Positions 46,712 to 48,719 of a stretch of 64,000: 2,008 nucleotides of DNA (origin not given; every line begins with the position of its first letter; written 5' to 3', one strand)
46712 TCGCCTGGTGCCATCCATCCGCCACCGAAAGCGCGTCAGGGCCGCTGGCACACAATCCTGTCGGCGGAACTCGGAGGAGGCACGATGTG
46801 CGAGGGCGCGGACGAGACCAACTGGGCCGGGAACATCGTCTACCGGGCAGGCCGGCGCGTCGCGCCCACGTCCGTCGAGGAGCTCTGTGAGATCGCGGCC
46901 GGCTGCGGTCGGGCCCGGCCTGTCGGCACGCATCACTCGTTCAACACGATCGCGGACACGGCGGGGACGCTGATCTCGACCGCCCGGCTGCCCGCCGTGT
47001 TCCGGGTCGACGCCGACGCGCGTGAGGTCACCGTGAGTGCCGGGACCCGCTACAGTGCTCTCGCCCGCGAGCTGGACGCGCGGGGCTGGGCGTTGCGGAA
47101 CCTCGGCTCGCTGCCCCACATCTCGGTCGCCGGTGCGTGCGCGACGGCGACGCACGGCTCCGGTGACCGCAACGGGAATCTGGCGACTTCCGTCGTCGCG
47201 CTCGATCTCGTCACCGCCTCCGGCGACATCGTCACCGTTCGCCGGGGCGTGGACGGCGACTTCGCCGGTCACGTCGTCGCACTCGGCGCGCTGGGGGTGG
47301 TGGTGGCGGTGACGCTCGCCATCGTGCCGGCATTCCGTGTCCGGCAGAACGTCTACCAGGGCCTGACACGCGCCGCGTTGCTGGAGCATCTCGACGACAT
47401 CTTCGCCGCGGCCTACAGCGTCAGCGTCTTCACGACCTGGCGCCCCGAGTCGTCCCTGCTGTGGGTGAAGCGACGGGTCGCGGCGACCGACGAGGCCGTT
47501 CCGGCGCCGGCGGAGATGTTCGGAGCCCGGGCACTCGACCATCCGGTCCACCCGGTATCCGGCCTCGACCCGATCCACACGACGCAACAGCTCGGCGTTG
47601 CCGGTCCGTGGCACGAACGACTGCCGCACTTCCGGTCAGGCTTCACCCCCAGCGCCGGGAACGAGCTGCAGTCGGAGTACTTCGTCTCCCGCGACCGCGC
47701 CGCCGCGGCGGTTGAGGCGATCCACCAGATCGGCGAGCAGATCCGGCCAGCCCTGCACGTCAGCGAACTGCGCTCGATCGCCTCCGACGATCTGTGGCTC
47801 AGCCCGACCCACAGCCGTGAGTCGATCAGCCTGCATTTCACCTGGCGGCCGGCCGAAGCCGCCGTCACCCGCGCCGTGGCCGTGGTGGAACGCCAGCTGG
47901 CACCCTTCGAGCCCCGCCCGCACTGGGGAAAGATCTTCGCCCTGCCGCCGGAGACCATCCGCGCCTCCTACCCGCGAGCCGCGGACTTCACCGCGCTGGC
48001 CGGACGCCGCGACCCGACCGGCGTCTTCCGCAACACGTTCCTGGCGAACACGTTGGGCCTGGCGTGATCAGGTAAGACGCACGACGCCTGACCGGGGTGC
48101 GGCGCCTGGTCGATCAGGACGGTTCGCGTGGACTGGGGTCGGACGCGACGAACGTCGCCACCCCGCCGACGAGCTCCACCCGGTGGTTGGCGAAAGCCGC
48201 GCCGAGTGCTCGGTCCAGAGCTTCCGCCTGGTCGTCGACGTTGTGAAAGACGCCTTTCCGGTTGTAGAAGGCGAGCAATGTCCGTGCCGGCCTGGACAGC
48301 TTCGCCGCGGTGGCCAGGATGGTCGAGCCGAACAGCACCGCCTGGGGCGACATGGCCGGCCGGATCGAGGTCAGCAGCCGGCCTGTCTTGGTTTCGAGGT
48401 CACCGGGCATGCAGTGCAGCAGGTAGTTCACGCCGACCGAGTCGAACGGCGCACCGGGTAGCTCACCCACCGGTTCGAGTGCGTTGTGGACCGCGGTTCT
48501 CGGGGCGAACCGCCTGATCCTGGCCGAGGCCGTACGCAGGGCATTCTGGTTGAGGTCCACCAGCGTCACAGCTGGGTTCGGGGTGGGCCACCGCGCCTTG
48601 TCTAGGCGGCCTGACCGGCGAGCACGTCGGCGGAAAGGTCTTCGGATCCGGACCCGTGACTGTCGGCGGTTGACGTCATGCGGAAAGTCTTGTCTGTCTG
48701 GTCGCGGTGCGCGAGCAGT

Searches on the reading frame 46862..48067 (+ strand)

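Call 6: search_protein_families(library=pfam, proteins=[window:46862-48067:+], max_evalue=0.01)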
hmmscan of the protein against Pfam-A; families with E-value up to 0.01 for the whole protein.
window:46862-48067:+ (401 aa): 2 families
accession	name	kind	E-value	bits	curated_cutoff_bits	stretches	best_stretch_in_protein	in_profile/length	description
PF01565.28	FAD_binding_4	-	4.5e-20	72.2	26.4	1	2-126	7-138/139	FAD binding domain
PF04030.19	ALO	-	3.7e-17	63.3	23.1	1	270-395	127-256/258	D-arabinono-1,4-lactone oxidase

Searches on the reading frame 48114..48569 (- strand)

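Call 6: search_protein_families(library=pfam, proteins=[window:48114-48569:-], max_evalue=0.01)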
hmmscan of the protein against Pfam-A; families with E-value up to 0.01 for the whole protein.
window:48114-48569:- (151 aa): 1 family
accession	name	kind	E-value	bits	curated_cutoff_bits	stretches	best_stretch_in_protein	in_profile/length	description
PF08242.18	Methyltransf_12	-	0.00017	22.7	30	1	2-79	24-98/98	Methyltransferase domain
